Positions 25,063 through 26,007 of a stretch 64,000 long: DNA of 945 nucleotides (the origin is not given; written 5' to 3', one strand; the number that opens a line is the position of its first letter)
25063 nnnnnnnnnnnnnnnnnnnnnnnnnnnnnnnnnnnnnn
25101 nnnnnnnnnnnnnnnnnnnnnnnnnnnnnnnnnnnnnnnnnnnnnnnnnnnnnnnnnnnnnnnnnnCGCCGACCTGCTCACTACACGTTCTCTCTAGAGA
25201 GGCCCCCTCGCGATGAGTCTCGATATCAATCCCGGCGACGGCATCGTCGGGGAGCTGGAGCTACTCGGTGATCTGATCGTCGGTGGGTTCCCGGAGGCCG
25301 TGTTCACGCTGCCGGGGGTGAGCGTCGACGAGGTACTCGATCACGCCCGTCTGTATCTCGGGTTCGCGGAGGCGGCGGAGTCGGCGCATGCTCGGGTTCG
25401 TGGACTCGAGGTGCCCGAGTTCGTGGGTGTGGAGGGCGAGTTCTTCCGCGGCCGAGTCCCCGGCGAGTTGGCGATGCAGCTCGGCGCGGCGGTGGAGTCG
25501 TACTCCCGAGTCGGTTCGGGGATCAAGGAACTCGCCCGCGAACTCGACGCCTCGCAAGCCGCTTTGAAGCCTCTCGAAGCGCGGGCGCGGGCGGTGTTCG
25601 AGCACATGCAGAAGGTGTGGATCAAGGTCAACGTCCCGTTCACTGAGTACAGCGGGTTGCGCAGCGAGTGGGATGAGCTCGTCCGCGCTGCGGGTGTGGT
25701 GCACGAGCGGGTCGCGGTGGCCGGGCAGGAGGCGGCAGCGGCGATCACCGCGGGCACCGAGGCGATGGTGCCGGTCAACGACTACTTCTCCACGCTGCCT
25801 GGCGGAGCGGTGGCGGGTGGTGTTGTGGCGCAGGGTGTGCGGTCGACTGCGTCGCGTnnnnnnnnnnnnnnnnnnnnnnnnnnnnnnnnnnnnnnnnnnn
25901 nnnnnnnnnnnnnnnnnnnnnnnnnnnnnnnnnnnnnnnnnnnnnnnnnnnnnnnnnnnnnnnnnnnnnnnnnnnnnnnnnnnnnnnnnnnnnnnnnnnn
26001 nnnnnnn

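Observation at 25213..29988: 1591-aa modular toxin: novel N-terminal helical domain, degenerate YD/RHS-like PDGS repeats, PRAEAPA linker, GH-E-like HNH C-terminus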

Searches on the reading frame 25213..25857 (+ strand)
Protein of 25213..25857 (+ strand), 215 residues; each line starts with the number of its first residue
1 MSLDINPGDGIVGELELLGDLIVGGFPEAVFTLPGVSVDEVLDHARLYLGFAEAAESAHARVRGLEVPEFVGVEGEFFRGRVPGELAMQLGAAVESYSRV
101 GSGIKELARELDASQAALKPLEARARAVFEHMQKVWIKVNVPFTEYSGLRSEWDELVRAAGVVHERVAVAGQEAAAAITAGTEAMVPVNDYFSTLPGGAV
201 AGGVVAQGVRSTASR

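Call 12: find_homologous_proteins(query=window:25213-25839:+, max_evalue=0.01)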
Query seq(209 aa) (209 aa): 2 proteins with E <= 0.01 among 2918 candidates.
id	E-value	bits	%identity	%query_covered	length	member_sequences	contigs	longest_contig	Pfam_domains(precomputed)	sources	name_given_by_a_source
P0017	2.6e-84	300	99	69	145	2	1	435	-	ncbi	ncbi:hypothetical protein, partial [Tsukamurella tyrosinosolvens]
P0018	1.3e-61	226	98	54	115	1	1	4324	-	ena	-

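Call 13: search_protein_families(library=pfam, proteins=[window:25213-25842:+], max_evalue=5)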
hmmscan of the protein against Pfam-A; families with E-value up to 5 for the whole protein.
window:25213-25842:+ (210 aa): 0 families

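Call 24: search_protein_representatives(protein=window:25213-25857:+)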
Query: 215 residues. Proteins with E-value up to 0.001 (for the whole library): 48; up to 1e-10: 9; up to 1e-30: 9. The best 48 are listed.
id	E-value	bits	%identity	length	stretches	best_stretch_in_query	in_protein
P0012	3.9e-127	438.2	97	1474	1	1-215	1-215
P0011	6.3e-127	437.5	98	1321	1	1-215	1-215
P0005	6.2e-126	434.2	97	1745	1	1-215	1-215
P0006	7.9e-126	433.9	97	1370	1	1-215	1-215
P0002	1.3e-125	433.2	97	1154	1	1-215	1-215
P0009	1.1e-122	423.6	93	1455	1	1-215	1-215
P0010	6.0e-120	414.7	92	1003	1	1-214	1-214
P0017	9.0e-85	299.8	99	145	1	58-202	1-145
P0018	4.3e-62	225.8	98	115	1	1-113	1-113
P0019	7.9e-07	45.4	35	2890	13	10-51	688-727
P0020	8.0e-07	45.3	33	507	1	25-134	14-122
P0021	1.0e-06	45.0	37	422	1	25-181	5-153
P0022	1.5e-06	44.5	29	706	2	25-134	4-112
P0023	1.6e-06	44.4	27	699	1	17-196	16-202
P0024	1.6e-06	44.3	30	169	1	26-136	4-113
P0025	8.8e-06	41.9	30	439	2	26-136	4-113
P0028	1.9e-05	40.9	31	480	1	23-134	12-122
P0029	2.0e-05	40.8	29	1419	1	26-212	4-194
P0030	2.3e-05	40.6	31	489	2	32-126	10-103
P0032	3.2e-05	40.1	28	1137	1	17-184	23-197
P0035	5.1e-05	39.4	34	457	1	26-183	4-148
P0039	9.7e-05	38.5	30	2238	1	23-183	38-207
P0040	1.0e-04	38.5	30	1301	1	20-161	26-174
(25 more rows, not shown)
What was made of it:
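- Whole-library phmmer hits (E 8e-7 to 1e-3) fall at the extreme N-terminus of 38 proteins of 120-2238 aa (call 24).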

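Call 28: search_protein_families(library=pfam, alignment_id=A1, max_evalue=0.001)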
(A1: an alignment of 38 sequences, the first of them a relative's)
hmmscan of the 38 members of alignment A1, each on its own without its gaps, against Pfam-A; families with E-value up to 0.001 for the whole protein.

A. member 1, P0020 (507 aa): 1 family
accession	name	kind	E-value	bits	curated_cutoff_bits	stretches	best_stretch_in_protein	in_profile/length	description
PF21725.3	T7SS_signal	-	0.00042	20.7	27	1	22-195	69-234/241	Putative T7SS secretion signal domain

B. families by the number of members that match (of 38 scanned): 14 families
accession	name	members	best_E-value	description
PF21725.3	T7SS_signal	27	1.1e-13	Putative T7SS secretion signal domain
PF15644.12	Gln_amidase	3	2.7e-16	Papain fold toxin 1, glutamine deamidase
PF05819.16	NolX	3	6.3e-06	NolX protein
PF05593.20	RHS_repeat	1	1.8e-90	RHS Repeat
PF06259.18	Abhydrolase_8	1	9e-29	Alpha/beta hydrolase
PF20148.4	DUF6531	1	1.6e-22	Domain of unknown function (DUF6531)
PF18431.6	RNAse_A_bac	1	3.5e-20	Bacterial CdiA-CT RNAse A domain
PF15604.11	Ntox15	1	2.6e-17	Novel toxin 15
PF14440.12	XOO_2897-deam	1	1.2e-16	Xanthomonas XOO_2897-like deaminase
PF13930.12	Endonuclea_NS_2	1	3.8e-15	DNA/RNA non-specific endonuclease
PF01909.29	NTP_transf_2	1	1.4e-07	Nucleotidyltransferase domain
PF03527.20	RHS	1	5e-06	RHS protein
PF18765.7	Polbeta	1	0.00038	Polymerase beta, Nucleotidyltransferase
PF06013.18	WXG100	1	0.00046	Proteins of 100 residues with WXG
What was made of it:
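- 27 of the 38 match PF21725 (call 28).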

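Call 32: find_homologous_proteins(query=A2, max_evalue=0.001)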
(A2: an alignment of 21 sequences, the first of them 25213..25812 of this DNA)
Query A2 (21 sequences) (200 aa, profile of the alignment): 7 proteins with E <= 0.001 among 8000 candidates.
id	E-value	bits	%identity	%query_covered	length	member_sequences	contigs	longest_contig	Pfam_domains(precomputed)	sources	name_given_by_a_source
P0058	1.5e-65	239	30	54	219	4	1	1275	PF21725.4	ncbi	ncbi:MAG: putative T7SS-secreted protein, partial [Pseudonocardiaceae bacterium]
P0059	1.7e-63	232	31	59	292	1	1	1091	PF21725.4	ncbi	ncbi:MAG: putative T7SS-secreted protein, partial [Pseudonocardiaceae bacterium]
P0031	1.8e-63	232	31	54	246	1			PF21725.4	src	-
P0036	1.4e-57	213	35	42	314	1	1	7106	PF05819.17,PF21725.4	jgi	jgi:hypothetical protein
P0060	4.4e-31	126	30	45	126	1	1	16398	PF21725.4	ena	-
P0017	6.2e-30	123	99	72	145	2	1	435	-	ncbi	ncbi:hypothetical protein, partial [Tsukamurella tyrosinosolvens]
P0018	3.2e-23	101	98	56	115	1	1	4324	-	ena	-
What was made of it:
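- Tried and rejected: The N-terminus alone, and the N-terminal family alignment, returned only 2 and 7 proteins (calls 12, 32).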

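Call 71: search_protein_families(library=pfam, proteins=[P0021, P0022, P0023, P0025, P0028, P0029, P0030, P0032, P0039, P0040], max_evalue=0.001)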
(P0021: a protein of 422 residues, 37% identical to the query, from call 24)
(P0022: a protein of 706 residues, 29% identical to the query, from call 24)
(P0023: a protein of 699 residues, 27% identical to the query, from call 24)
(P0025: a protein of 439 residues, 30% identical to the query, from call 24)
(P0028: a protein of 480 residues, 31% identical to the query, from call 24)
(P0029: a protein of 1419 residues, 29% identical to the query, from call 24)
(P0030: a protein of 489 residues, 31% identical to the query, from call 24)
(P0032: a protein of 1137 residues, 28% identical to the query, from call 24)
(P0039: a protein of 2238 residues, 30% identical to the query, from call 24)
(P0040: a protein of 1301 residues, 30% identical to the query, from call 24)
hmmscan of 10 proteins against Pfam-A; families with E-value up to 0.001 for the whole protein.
P0021 (422 aa): 1 family
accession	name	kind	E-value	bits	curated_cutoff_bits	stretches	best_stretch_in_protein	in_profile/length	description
PF21725.3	T7SS_signal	-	1.6e-11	45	27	1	12-96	68-152/241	Putative T7SS secretion signal domain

P0022 (706 aa): 2 families
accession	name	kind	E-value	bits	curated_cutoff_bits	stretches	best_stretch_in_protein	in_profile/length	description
PF06259.18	Abhydrolase_8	-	9e-29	100.8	20.5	1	420-572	5-153/178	Alpha/beta hydrolase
PF21725.3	T7SS_signal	-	9e-09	36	27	1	12-184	69-232/241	Putative T7SS secretion signal domain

P0023 (699 aa): 0 families

P0025 (439 aa): 3 families
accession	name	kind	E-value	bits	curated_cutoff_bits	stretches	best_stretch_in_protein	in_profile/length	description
PF14440.12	XOO_2897-deam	-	1.2e-16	61.1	27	1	328-420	3-94/101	Xanthomonas XOO_2897-like deaminase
PF21725.3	T7SS_signal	-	1.2e-11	45.4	27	1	12-169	70-227/241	Putative T7SS secretion signal domain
PF05819.16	NolX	-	6.3e-06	26.1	26.1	1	195-283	318-405/436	NolX protein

P0028 (480 aa): 1 family
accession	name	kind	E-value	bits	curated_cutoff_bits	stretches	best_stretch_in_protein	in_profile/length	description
PF21725.3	T7SS_signal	-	0.00016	22.1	27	1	22-199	69-231/241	Putative T7SS secretion signal domain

P0029 (1419 aa): 3 families
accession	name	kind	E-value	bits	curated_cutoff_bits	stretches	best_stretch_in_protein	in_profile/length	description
PF05593.20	RHS_repeat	-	1.8e-90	296.3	22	8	812-849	1-38/38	RHS Repeat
PF20148.4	DUF6531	-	1.6e-22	80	24.1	1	314-383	2-72/74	Domain of unknown function (DUF6531)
PF03527.20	RHS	-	5e-06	26.7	27.9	1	1178-1210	4-36/38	RHS protein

P0030 (489 aa): 1 family
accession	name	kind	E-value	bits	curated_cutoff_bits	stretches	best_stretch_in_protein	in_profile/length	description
PF21725.3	T7SS_signal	-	2e-06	28.3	27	1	13-174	71-228/241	Putative T7SS secretion signal domain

P0032 (1137 aa): 1 family
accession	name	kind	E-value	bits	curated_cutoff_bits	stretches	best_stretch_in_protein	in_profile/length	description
PF13930.12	Endonuclea_NS_2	-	3.8e-15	56.7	27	1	529-636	10-111/132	DNA/RNA non-specific endonuclease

P0039 (2238 aa): 1 family
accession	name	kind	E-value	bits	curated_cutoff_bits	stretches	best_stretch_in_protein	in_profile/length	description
PF15604.11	Ntox15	-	2.6e-17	63.7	22.5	1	2075-2233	3-151/153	Novel toxin 15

P0040 (1301 aa): 0 families
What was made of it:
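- On Pfam PF21725 T7SS_signal: The C-termini are varied toxin domains (calls 24, 28, 71).
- Four of the ten hits scanned individually pass its cut-off (call 71). The C-termini of these relatives are toxin domains: Gln_amidase, RHS, Ntox15, deaminase, Endonuclea_NS_2 and RNase A_bac (calls 28, 71). Exhaustive phmmer finds 38 N-terminal relatives (call 24), most of them PF21725 members (calls 28, 71). One distant N-terminal relative (P0029) does carry true RHS repeats, so PF21725-like plus RHS architectures exist (call 71).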

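Call 72: list_cluster_members(proteins=[P0023, P0032, P0039, P0040, P0029, P0021, P0022, P0025, P0020, P0035])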
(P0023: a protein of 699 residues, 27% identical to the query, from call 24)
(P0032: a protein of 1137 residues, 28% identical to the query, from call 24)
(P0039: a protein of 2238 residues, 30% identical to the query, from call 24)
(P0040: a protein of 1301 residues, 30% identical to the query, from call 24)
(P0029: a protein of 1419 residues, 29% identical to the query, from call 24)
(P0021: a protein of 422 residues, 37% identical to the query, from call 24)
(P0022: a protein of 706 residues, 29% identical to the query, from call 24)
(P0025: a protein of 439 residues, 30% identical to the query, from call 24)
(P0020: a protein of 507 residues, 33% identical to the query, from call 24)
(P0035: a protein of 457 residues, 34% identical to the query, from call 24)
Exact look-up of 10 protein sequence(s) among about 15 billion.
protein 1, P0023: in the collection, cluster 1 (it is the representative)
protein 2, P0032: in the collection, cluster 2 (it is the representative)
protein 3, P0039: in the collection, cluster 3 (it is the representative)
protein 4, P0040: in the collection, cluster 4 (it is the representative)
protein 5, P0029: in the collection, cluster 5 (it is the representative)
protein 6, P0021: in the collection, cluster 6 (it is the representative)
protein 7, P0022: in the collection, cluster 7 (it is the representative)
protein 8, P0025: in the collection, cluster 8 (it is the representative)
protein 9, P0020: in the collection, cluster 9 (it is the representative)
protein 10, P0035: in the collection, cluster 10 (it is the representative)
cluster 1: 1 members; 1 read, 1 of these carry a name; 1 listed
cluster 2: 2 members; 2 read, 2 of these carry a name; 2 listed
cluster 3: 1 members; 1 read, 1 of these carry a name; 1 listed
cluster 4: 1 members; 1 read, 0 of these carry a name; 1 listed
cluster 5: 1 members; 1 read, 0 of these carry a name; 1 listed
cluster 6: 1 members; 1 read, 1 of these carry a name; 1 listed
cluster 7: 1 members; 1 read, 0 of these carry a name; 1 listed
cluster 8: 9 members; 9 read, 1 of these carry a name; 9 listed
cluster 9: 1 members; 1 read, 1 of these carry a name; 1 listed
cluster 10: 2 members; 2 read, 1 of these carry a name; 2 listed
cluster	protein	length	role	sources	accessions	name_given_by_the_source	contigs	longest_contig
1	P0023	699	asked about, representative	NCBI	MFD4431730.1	hypothetical protein ACFWPJ_20545, partial [Nocardia sp. NPDC058497]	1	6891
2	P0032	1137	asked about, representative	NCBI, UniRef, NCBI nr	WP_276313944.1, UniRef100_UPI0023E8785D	DNA/RNA non-specific endonuclease [Nocardia huaxiensis] | DNA/RNA non-specific endonuclease n=1 Tax=Nocardia huaxiensis TaxID=2755382 ...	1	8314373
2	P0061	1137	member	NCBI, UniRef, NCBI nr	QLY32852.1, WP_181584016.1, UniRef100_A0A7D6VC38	DNA/RNA non-specific endonuclease [Nocardia huaxiensis] | DNA/RNA non-specific endonuclease n=1 Tax=Nocardia huaxiensis TaxID=2755382 ...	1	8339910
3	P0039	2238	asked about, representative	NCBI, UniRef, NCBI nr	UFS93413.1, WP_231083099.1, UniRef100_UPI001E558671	polymorphic toxin type 15 domain-containing protein [Nocardia huaxiensis] | polymorphic toxin type 15 domain-containing protein n=1 Tax=Nocardia huaxiensis ...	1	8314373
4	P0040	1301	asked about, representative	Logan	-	-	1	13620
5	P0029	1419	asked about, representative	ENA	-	-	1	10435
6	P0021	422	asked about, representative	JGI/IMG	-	hypothetical protein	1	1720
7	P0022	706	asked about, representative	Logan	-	-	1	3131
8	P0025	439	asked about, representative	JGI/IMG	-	Xanthomonas XOO_2897-like deaminase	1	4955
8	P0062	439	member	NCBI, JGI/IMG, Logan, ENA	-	-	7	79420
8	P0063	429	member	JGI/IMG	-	-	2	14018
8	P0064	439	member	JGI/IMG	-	-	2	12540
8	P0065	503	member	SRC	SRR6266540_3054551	-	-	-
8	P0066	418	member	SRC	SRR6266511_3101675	-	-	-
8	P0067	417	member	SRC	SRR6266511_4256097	-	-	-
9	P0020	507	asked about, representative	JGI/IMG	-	hypothetical protein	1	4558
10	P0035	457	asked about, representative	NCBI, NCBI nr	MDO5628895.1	MAG: hypothetical protein Q4G43_11300 [Mobilicoccus sp.] | hypothetical protein [Mobilicoccus sp.]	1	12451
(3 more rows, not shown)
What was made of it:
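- Closest known: Pfam PF21725 T7SS_signal / NCBI 'putative T7SS-secreted protein'. Different: The nearest relatives are long Nocardia toxins that also escape the Pfam model (calls 71, 72).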
